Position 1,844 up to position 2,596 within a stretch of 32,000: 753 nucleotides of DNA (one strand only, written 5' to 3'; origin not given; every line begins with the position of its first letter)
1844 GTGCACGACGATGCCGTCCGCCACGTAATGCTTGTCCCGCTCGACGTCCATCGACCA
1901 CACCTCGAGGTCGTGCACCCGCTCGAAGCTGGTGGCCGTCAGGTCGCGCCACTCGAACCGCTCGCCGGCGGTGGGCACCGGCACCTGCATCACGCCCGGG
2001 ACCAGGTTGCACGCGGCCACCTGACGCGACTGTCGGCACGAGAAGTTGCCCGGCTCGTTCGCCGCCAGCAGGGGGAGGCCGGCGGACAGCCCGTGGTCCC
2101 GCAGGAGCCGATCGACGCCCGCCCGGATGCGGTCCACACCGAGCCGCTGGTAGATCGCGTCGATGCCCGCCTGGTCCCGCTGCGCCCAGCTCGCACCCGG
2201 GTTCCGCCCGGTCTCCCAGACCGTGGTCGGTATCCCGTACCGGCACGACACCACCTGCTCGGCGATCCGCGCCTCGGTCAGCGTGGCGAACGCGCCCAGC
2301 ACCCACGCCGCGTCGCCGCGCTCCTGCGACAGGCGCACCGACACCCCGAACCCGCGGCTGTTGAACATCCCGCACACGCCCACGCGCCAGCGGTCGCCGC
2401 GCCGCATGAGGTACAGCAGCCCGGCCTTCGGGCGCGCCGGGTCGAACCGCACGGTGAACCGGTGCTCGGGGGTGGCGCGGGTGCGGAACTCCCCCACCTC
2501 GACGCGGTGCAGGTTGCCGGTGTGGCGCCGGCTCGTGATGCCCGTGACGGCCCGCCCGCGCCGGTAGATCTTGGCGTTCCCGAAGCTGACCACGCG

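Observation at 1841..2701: Intein inserted in the catalytic core of a ParB-domain DNA methyltransferase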

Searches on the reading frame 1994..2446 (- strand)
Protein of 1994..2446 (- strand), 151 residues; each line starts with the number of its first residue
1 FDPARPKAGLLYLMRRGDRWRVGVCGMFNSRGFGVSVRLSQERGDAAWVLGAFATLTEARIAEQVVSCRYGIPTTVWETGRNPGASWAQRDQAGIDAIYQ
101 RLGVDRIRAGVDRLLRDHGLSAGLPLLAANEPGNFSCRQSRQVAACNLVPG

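Call 46: predict_structure(alignment_id=A2)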
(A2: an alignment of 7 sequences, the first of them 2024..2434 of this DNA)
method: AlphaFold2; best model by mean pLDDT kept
length: 137 residues; sequences in the alignment: 7
mean_pLDDT: 81.3   pTM: 0.78
mean pLDDT of the five models: 81.3, 80.2, 79.4, 78.0, 77.9
residues with pLDDT >= 90: 61; 70-90: 41; 50-70: 31; < 50: 4
segments of 3 or more residues with pLDDT < 50: none
pLDDT, mean of each block of 10 residues (from residue 1): 81 92 67 82 92 93 95 57 63 87 96 94 78 55
secondary structure, 60 per line:
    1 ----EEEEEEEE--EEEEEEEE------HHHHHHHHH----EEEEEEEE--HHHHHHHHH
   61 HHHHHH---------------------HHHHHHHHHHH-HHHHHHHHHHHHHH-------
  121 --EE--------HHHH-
elements in order: E5-12 E15-22 H29-37 E42-49 H52-66 H88-98 H100-113 H133-136

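Call 48: search_solved_structures(query=A3, max_evalue=10, show_alignments=3)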
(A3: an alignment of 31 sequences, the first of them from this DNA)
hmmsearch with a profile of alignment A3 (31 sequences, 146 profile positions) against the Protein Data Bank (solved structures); distinct sequences matched with E-value up to 10: 0.

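Call 49: fold_search(model_id=the predicted structure, library=pdb)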
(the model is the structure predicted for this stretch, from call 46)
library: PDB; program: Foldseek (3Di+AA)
matches with E <= 10: 133; with E <= 0.001: 0
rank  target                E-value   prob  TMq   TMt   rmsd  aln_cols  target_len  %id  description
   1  7bqc_MODEL_1_A        1.3e+00  0.06  0.19  0.20  12.1       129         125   10  Solution NMR structure of NF4; de novo designed protein with a novel fold (released 2021-03-24)
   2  4r1q_B                1.9e+00  0.10  0.31  0.11   6.8       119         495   10  Crystal Structure of Thermophilic Geobacillus kaustophilus L-Arabinose isomerase in complex with L-arabitol (released 2015-08-12)
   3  1xdn                  2.0e+00  0.04  0.15  0.10   7.9        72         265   18  High resolution crystal structure of an editosome enzyme from trypanosoma brucei: RNA editing ligase 1 (released 2004-12-07)
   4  8j79_A                2.6e+00  0.05  0.17  0.02   7.9        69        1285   13  Bovine Xanthine Oxidoreductase Crystallized with oxypurinol (released 2023-05-24)
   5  2ckj_D                2.9e+00  0.02  0.19  0.04  12.6       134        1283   13  Human milk xanthine oxidoreductase (released 2007-05-29)
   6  6ln6                  3.1e+00  0.02  0.12  0.03  14.2       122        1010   16  CryoEM structure of SERCA2b T1032stop in E1-2Ca2+-AMPPCP (class2) (released 2020-08-26)
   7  5ceb_A                3.1e+00  0.01  0.16  0.07  17.4       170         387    9  Bd3459 Predatory Endopeptidase from Bdellovibrio bacteriovorus, K38M form (released 2015-12-09)
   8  1wkb                  3.3e+00  0.14  0.24  0.05   3.0        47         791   13  Crystal Structure of Leucyl-tRNA Synthetase from the Archaeon Pyrococcus horikoshii Reveals a Novel Editing Domain Orien (released 2005-02-08)
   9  4uje_BD               3.3e+00  0.03  0.19  0.14  17.8       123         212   16  Regulation of the mammalian elongation cycle by 40S subunit rolling: a eukaryotic-specific ribosome rearrangement (released 2014-07-16)
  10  2h28_B                3.3e+00  0.01  0.11  0.13   6.2        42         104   21  Crystal structure of YeeU from E. coli. Northeast Structural Genomics target ER304 (released 2006-07-18)
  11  7cyy_B                3.5e+00  0.09  0.34  0.12   6.2       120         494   11  Crystal structure of Arabinose isomerase from hybrid AI8 with Adonitol (released 2021-09-08)
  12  7cwv_C                3.5e+00  0.06  0.28  0.11   7.8       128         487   11  Crystal structure of Arabinose isomerase from hyper thermophilic bacterium Thermotoga maritima (TMAI) wt (released 2021-09-01)
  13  7cwv_B                3.7e+00  0.06  0.28  0.11   7.7       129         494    9  Crystal structure of Arabinose isomerase from hyper thermophilic bacterium Thermotoga maritima (TMAI) wt (released 2021-09-01)
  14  7aer_A                3.9e+00  0.02  0.20  0.22  16.4       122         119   14  Rebuilt and re-refined PDB entry 5yep: tri-AMPylated Shewanella oneidensis HEPN toxin in complex with MNT antitoxin (released 2020-12-30)
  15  2ajt_A                4.2e+00  0.04  0.24  0.08  11.1       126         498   14  Crystal structure of L-Arabinose Isomerase from E.coli (released 2005-08-16)
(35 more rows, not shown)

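Call 50: search_protein_families(library=pfam, alignment_id=A3, max_evalue=1)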
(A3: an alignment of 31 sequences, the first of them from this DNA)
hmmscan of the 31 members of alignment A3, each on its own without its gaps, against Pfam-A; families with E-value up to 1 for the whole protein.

A. member 1, seq(151 aa): 2 families
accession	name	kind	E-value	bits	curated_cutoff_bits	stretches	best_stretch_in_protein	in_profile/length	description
PF14400.11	Transglut_i_TM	-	0.0054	17.1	25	1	61-104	50-91/161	Inactive transglutaminase fused to 7 transmembrane helices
PF13592.12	HTH_33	-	0.21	11.7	25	1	97-122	13-38/60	Winged helix-turn helix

B. families by the number of members that match (of 31 scanned): 12 families
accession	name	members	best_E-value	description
PF06844.16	DUF1244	2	0.026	Protein of unknown function (DUF1244)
PF14400.11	Transglut_i_TM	1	0.0054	Inactive transglutaminase fused to 7 transmembrane helices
PF25488.1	RNaseT2L_C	1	0.017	RNase T2-like C-terminal domain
PF18082.7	NAT_N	1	0.062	N-acyltransferase N-terminal domain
PF06290.16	PsiB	1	0.097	Plasmid SOS inhibition protein (PsiB)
PF11947.13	DUF3464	1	0.11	Photosynthesis affected mutant 68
PF01799.25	Fer2_2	1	0.18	[2Fe-2S] binding domain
PF13380.12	CoA_binding_2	1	0.19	CoA binding domain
PF10977.13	DUF2797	1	0.2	Protein of unknown function (DUF2797)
PF13592.12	HTH_33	1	0.21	Winged helix-turn helix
PF23908.1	DUF7250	1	0.21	Domain of unknown function (DUF7250)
PF13213.11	DUF4021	1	0.32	Protein of unknown function (DUF4021)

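Call 61: fold_search(model_id=the predicted structure, library=viral)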
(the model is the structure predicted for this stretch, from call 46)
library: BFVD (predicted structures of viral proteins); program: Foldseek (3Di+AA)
matches with E <= 10: 409; with E <= 0.001: 3
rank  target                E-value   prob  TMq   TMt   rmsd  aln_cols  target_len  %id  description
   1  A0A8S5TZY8            4.3e-13  1.00  0.82  0.15   2.1       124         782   40  Adenine specific DNA methyltransferase [Myoviridae sp. ctCuC1]
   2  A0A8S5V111            2.3e-09  1.00  0.80  0.15   2.8       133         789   26  DNA 3'-5' helicase [Siphoviridae sp. ct3r22]
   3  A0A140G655            2.5e-06  1.00  0.70  0.12   3.1       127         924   28  (no name in the UniProt tables at hand)
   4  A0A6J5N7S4            3.2e-02  0.92  0.40  0.33  18.7       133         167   11  Uncharacterized protein [uncultured Caudovirales phage]
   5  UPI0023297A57         4.0e-02  0.63  0.35  0.32  13.9       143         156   16  (no name look-up for this kind of identifier)
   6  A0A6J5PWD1            4.9e-02  0.60  0.34  0.26  22.4       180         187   16  GrpIintron_endo, group I intron endonuclease [uncultured Caudovirales phage]
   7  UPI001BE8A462         5.2e-02  0.41  0.32  0.30  19.9       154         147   16  (no name look-up for this kind of identifier)
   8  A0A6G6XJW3            7.0e-02  0.60  0.37  0.33  13.3       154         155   12  G-I-Y Y-I-G endonuclease [Mycobacterium phage Cornie]
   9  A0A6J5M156            7.0e-02  0.23  0.27  0.28  11.2       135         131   16  Uncharacterized protein [uncultured Caudovirales phage]
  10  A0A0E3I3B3            8.0e-02  0.69  0.36  0.28  19.3       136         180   12  Nuclease associated modular domain-containing protein [Synechococcus phage ACG-2014f]
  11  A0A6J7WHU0            8.5e-02  0.77  0.38  0.43   9.0       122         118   13  Uncharacterized protein [uncultured Caudovirales phage]
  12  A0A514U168            8.5e-02  0.57  0.36  0.28  13.4       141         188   16  G-I-Y Y-I-G endonuclease [Gordonia phage Phendrix]
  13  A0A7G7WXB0            9.0e-02  0.66  0.33  0.26  11.7       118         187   13  GIY-YIG domain-containing protein [Rhizobium phage P9VFCI]
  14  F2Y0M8                9.6e-02  0.51  0.36  0.39  18.2       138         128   17  (no name in the UniProt tables at hand)
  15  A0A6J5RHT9            1.0e-01  0.72  0.34  0.19  10.0       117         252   12  GrpIintron_endo, group I intron endonuclease [uncultured Caudovirales phage]
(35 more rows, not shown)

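Call 90: find_homologous_proteins(query=A3, max_evalue=0.01)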
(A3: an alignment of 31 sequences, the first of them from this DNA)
Query A3 (31 sequences) (151 aa, profile of the alignment): 4 proteins with E <= 0.01 among 8000 candidates.
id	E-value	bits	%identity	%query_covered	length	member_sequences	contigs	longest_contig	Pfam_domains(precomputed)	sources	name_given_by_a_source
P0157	1.5e-26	111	31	91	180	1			-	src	-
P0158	1.5e-18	85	34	87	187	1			-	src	-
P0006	2.8e-15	75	76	63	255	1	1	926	PF01555.25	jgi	jgi:hypothetical protein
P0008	8.3e-12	63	92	40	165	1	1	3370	-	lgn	-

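Call 103: search_protein_families(library=phrogs, alignment_id=A3, max_evalue=1)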
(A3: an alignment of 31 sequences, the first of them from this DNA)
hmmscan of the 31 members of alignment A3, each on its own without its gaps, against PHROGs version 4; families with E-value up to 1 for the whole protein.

A. member 1, seq(151 aa): 0 families

B. families by the number of members that match (of 31 scanned): 16 families
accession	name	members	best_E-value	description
phrog_27408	-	2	0.15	-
phrog_6999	-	1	0.039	-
phrog_8502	-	1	0.046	-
phrog_5455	-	1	0.083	head decoration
phrog_28895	-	1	0.086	-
phrog_11078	-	1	0.15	-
phrog_33828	-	1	0.2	-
phrog_12895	-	1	0.2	-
phrog_9527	-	1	0.21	-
phrog_3002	-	1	0.21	-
phrog_19768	-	1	0.24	-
phrog_30879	-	1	0.28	-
phrog_28868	-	1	0.28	-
phrog_1226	-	1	0.29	-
phrog_2991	-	1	0.29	-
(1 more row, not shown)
